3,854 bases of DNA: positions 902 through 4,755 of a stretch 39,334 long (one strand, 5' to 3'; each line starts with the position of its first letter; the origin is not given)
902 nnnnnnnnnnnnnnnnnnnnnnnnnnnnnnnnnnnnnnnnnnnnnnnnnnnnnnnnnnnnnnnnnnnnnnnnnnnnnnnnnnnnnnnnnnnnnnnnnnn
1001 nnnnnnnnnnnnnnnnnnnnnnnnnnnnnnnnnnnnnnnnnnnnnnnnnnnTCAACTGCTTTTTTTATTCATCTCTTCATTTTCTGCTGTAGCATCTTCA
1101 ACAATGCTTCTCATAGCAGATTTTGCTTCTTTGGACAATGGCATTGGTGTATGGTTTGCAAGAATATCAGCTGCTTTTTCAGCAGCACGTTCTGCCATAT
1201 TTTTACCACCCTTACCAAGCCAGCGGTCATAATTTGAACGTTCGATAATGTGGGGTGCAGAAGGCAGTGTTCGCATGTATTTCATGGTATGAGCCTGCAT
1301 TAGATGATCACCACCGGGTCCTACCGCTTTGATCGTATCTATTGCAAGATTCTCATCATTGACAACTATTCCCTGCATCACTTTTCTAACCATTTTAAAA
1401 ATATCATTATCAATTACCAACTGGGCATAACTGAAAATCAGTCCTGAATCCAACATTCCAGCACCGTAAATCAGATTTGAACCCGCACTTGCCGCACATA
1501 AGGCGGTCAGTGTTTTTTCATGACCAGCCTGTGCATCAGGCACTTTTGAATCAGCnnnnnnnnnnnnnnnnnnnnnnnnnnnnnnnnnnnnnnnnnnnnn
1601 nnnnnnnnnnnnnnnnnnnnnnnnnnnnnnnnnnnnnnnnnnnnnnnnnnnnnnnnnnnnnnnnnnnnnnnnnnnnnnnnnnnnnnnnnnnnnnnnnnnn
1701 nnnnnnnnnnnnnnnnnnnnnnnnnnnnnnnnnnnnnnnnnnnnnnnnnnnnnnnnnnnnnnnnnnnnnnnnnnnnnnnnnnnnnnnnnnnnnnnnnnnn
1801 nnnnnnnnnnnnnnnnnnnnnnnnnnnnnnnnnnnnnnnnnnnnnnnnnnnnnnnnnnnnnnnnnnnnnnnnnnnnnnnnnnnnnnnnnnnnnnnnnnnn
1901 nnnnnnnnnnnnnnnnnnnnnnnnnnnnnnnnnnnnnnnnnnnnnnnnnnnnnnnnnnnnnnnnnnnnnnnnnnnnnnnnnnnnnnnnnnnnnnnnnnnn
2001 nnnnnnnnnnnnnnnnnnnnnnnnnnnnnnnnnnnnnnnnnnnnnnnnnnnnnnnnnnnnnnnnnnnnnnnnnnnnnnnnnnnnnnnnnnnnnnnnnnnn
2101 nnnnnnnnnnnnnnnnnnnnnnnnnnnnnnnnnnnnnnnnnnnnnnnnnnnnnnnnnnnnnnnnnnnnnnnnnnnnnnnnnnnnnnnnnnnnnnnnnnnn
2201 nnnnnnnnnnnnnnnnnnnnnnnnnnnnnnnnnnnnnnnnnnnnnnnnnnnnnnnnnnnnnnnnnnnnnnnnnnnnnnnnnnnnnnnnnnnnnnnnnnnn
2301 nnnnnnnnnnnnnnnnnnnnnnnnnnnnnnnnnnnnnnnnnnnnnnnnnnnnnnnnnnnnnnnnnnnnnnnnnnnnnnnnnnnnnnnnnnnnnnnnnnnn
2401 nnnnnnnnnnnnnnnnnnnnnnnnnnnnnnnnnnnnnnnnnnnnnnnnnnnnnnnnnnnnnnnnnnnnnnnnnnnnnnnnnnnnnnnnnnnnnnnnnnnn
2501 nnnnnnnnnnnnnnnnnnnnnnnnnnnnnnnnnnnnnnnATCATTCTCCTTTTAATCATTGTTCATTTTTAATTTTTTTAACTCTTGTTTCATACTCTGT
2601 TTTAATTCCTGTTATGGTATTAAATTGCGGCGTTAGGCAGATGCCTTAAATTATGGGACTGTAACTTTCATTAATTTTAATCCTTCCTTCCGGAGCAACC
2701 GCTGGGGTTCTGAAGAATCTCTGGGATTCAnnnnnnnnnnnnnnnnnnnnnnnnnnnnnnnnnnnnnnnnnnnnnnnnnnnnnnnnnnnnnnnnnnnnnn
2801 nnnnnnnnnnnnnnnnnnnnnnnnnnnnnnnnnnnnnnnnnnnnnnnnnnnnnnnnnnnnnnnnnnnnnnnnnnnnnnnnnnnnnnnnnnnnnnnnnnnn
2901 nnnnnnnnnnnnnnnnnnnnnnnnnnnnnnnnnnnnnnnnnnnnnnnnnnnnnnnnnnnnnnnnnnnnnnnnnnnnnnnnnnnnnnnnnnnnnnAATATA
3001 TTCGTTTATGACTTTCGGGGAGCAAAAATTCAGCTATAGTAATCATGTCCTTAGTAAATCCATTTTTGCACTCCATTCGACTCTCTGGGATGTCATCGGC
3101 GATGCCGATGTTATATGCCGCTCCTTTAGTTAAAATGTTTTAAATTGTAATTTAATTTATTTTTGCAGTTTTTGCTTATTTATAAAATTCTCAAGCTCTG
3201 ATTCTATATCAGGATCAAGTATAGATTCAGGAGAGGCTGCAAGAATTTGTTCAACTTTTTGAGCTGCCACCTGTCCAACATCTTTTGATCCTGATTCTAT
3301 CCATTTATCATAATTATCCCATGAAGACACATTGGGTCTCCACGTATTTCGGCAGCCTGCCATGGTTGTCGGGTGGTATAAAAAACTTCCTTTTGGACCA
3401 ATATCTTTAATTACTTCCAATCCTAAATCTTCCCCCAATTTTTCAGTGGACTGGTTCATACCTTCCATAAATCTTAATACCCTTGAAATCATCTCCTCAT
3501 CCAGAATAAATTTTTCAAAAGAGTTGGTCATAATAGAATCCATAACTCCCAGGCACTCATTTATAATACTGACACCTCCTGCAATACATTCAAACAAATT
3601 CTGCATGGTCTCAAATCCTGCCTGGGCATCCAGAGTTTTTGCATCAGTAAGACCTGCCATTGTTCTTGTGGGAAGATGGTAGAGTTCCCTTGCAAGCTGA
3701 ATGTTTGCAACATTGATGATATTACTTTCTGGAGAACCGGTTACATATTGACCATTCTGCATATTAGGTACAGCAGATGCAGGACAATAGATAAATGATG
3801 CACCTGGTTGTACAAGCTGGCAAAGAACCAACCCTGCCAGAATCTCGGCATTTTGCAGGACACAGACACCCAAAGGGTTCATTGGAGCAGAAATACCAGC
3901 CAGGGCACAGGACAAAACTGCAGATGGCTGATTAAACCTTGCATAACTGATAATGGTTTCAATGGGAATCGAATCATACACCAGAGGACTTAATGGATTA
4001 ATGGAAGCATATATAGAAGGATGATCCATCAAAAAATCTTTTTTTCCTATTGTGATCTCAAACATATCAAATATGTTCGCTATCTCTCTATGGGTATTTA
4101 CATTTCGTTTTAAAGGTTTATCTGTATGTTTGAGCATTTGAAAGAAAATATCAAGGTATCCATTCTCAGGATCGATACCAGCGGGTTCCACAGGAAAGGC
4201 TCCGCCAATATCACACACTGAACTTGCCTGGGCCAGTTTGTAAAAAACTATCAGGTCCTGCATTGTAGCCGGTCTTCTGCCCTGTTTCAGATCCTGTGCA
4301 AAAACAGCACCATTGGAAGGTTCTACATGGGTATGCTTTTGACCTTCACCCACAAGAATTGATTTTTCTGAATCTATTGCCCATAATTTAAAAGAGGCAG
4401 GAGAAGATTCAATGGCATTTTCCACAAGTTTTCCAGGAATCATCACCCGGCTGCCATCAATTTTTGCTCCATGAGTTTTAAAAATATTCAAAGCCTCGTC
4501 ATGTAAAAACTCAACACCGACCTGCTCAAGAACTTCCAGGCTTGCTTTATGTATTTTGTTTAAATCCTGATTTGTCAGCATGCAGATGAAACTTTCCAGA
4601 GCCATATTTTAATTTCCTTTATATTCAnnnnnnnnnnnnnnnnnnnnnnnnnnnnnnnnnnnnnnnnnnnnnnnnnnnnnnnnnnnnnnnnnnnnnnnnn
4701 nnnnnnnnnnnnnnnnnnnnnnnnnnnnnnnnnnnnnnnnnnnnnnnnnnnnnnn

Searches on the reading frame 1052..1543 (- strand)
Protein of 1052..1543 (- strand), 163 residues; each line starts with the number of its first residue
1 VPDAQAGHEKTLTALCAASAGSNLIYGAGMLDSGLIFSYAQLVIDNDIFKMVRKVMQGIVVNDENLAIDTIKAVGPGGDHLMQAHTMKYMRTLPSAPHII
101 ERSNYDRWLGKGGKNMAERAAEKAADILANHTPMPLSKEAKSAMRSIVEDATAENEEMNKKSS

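Call 6: search_protein_families(library=ncbifam, proteins=[window:1052-1543:-], max_evalue=0.00001)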
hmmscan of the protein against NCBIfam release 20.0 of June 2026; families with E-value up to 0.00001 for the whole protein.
window:1052-1543:- (163 aa): 1 family
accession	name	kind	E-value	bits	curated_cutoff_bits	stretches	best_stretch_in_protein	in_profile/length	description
TIGR02369.2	trimeth_pyl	equivalog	1.1e-61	208.8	525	1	1-151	319-468/469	[trimethylamine--corrinoid protein] Co-methyltransferase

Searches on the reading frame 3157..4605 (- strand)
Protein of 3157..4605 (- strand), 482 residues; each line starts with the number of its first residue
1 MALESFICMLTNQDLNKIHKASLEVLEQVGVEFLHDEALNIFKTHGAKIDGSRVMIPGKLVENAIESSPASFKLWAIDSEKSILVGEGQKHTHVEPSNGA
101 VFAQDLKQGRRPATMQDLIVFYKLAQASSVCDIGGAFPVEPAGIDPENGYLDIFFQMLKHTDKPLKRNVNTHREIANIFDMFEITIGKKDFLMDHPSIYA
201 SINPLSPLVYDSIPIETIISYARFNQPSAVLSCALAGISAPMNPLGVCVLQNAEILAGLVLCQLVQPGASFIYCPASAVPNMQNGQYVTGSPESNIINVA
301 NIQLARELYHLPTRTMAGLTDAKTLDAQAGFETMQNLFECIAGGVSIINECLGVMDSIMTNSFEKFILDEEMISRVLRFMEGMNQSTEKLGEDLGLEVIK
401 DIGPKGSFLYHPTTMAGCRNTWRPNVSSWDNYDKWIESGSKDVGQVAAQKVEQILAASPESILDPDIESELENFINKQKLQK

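Call 6: search_protein_families(library=ncbifam, proteins=[window:3157-4605:-], max_evalue=0.00001)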
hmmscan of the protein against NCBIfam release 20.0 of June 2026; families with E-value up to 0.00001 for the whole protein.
window:3157-4605:- (482 aa): 1 family
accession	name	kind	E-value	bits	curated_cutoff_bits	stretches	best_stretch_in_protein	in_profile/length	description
TIGR02369.2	trimeth_pyl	equivalog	5.3e-93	312.1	525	1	8-477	4-467/469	[trimethylamine--corrinoid protein] Co-methyltransferase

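Call 34: find_homologous_proteins(query=window:3157-4605:-, max_evalue=1e-30)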
Query window:3157-4605:- (482 aa): 532 proteins with E <= 1e-30 among 7411 candidates; the best 120 are listed.
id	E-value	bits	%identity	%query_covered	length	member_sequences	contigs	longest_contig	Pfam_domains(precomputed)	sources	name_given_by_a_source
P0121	0.0e+0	1091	100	100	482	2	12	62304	PF06253.17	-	-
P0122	4.3e-256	868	79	100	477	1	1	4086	PF06253.17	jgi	jgi:trimethylamine--corrinoid protein Co-methyltransferase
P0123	7.5e-252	854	77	99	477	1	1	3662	PF06253.17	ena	-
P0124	1.7e-208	711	65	99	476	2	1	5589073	PF06253.17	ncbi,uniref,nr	ncbi:MttB4 [Desulforapulum autotrophicum HRM2]|uniref:Methyltransferase n=1 Tax=Desulforapulum autot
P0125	8.5e-204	695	64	99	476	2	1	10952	PF06253.17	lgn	-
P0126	2.2e-203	694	64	99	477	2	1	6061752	PF06253.17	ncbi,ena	-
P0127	4.3e-199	680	63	99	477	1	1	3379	PF06253.17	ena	-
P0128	8.3e-197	672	63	99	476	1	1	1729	PF06253.17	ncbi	-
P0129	8.7e-197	672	63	99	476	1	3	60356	PF06253.17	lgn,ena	-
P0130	5.2e-196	670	61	99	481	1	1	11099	PF06253.17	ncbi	-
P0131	6.0e-196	670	61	99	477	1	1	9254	PF06253.17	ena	-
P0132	1.4e-195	668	60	99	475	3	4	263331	PF06253.17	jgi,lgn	jgi:trimethylamine--corrinoid protein Co-methyltransferase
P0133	4.3e-195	667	61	99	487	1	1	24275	PF06253.17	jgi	-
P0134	8.5e-195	666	62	98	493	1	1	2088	PF06253.17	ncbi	-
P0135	3.4e-194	664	63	99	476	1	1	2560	PF06253.17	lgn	-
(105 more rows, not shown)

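Call 35: find_encoding_contigs(protein=P0121, flank=10000, max_places=4)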
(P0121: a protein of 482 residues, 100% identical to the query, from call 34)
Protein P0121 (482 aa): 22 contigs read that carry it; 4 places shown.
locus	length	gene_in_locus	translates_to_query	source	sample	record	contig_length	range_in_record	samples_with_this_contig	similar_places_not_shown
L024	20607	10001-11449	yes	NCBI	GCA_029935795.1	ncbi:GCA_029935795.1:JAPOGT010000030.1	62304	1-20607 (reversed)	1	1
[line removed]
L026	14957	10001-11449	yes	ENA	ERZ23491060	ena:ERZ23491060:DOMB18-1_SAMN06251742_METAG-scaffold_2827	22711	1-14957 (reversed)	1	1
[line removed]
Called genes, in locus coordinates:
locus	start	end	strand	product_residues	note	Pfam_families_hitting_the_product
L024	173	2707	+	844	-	PF00497:SBP_bac_3, PF13185:GAF_2, PF00512:HisKA, PF02518:HATPase_c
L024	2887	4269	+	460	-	PF00072:Response_reg, PF00158:Sigma54_activat, PF14532:Sigma54_activ_2, PF01078:Mg_chelatase (faint), PF25601:AAA_lid_14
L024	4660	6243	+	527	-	PF00496:SBP_bac_5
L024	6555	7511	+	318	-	PF19300:BPD_transp_1_N, PF00528:BPD_transp_1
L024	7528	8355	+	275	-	PF00528:BPD_transp_1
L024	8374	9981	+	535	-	PF00005:ABC_tran, PF13401:AAA_22 (faint), PF13555:AAA_29 (faint), PF20720:nSTAND3 (faint), PF13304:AAA_21 (faint), PF00005:ABC_tran, PF02463:SMC_N, PF08352:oligo_HPY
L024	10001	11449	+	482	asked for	PF06253:MTTB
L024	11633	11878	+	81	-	-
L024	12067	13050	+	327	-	PF06253:MTTB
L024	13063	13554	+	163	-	PF06253:MTTB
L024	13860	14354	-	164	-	PF00920:ILVD_EDD_N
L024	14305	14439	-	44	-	-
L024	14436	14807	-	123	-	-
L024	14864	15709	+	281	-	PF00152:tRNA-synt_2 (faint), PF01409:tRNA-synt_2d, PF17759:tRNA_synthFbeta (weak)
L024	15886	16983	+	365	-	PF04055:Radical_SAM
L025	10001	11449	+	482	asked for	PF06253:MTTB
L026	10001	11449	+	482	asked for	PF06253:MTTB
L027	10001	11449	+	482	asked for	PF06253:MTTB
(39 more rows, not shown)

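Call 36: find_encoding_contigs(protein=P0126, flank=10000, max_places=1)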
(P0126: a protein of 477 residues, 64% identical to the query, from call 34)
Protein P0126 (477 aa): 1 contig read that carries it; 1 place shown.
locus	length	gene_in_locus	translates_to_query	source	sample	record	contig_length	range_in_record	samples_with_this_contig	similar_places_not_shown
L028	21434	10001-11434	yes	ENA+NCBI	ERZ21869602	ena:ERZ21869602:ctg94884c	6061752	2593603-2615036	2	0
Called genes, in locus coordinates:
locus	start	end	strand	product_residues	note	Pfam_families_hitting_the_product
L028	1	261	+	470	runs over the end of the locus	PF03951:Gln-synt_N (weak), PF00120:Gln-synt_C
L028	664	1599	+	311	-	PF01058:Oxidored_q6, PF14720:NiFe_hyd_SSU_C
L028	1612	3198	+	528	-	PF00374:NiFeSe_Hases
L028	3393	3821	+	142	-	PF01750:HycI (weak)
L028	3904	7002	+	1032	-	PF00989:PAS (weak), PF13426:PAS_9, PF00512:HisKA, PF02518:HATPase_c, PF24896:Receiver_CRE1 (faint), PF00072:Response_reg, PF01627:Hpt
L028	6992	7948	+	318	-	PF00072:Response_reg, PF00990:GGDEF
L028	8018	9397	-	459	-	PF13660:DUF4147, PF05161:MOFRL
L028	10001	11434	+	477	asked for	PF06253:MTTB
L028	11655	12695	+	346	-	PF06253:MTTB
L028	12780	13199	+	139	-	PF06253:MTTB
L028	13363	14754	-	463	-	PF00072:Response_reg, PF07728:AAA_5 (faint), PF00158:Sigma54_activat, PF14532:Sigma54_activ_2, PF02954:HTH_8 (faint), PF25601:AAA_lid_14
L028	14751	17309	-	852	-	PF00497:SBP_bac_3, PF08447:PAS_3, PF13426:PAS_9 (weak), PF00512:HisKA, PF02518:HATPase_c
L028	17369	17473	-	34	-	-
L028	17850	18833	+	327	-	PF03480:DctP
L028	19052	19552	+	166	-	PF04290:DctQ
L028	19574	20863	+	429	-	PF06808:DctM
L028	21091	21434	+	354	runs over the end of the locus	PF01208:URO-D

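Call 53: find_encoding_contigs(protein=P0124, flank=10000, max_places=1)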
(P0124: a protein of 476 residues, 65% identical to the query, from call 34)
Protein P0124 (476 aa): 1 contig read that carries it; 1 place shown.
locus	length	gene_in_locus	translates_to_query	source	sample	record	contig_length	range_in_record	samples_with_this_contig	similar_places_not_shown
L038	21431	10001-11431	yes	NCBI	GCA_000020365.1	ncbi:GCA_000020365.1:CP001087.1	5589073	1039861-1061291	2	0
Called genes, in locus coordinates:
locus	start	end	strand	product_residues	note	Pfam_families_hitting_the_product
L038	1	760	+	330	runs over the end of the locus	PF01207:Dus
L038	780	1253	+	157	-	-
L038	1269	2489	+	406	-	PF00155:Aminotran_1_2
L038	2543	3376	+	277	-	PF13482:RNase_H_2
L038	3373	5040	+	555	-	PF02310:B12-binding, PF04055:Radical_SAM (faint)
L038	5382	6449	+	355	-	PF07497:Rho_RNA_bind, PF00006:ATP-synt_ab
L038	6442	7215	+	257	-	PF00795:CN_hydrolase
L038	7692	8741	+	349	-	PF00672:HAMP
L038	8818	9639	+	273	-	PF12974:Phosphonate-bd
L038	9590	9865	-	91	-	-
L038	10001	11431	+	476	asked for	PF06253:MTTB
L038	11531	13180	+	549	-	PF02028:BCCT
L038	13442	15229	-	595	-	PF11845:Tll0287-like, PF00672:HAMP, PF00015:MCPsignal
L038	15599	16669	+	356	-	PF06071:YchF-GTPase_C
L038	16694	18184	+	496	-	PF01073:3Beta_HSD (weak), PF01370:Epimerase, PF05368:NmrA, PF13460:NAD_binding_10, PF11066:DUF2867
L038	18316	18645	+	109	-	-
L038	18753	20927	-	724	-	PF13336:AcetylCoA_hyd_C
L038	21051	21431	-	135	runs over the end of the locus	-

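Call 54: find_encoding_contigs(protein=P0132, flank=10000, max_places=1)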
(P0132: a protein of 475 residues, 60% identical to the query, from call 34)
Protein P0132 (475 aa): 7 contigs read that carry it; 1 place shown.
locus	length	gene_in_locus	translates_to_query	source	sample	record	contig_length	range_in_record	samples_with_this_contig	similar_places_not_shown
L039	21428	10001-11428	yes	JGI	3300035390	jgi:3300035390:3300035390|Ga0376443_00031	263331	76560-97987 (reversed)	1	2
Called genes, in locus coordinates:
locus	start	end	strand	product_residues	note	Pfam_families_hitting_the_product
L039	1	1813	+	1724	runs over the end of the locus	PF00270:DEAD, PF00271:Helicase_C, PF00580:UvrD-helicase, PF13245:AAA_19, PF00580:UvrD-helicase, PF13361:UvrD_C, PF13538:UvrD_C_2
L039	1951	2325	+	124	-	-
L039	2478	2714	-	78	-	-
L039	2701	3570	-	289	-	PF01256:Carb_kinase (weak)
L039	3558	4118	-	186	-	PF11823:Se_S_carrier, PF26554:DUF8182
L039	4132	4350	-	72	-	PF01206:TusA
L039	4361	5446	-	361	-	PF04143:Sulf_transp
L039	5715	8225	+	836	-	PF00497:SBP_bac_3, PF13185:GAF_2, PF00512:HisKA, PF02518:HATPase_c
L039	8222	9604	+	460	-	PF00072:Response_reg, PF00158:Sigma54_activat, PF14532:Sigma54_activ_2, PF07728:AAA_5 (weak), PF25601:AAA_lid_14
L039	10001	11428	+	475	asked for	PF06253:MTTB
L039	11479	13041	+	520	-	PF02028:BCCT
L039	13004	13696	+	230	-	PF02607:B12-binding_2, PF02310:B12-binding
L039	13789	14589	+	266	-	PF00809:Pterin_bind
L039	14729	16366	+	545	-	PF02028:BCCT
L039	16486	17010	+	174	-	-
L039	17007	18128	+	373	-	PF02353:CMAS, PF13489:Methyltransf_23, PF01728:FtsJ (faint), PF08241:Methyltransf_11, PF08242:Methyltransf_12, PF13649:Methyltransf_25, PF13847:Methyltransf_31 (weak)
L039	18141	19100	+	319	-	PF01266:DAO (weak), PF01494:FAD_binding_3 (weak), PF13450:NAD_binding_8 (faint), PF13738:Pyr_redox_3 (faint)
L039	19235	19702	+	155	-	-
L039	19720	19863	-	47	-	-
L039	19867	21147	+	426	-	PF00149:Metallophos, PF12320:SbcD_C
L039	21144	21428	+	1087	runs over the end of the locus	PF13476:AAA_23, PF13555:AAA_29 (faint), PF13558:SbcC_Walker_B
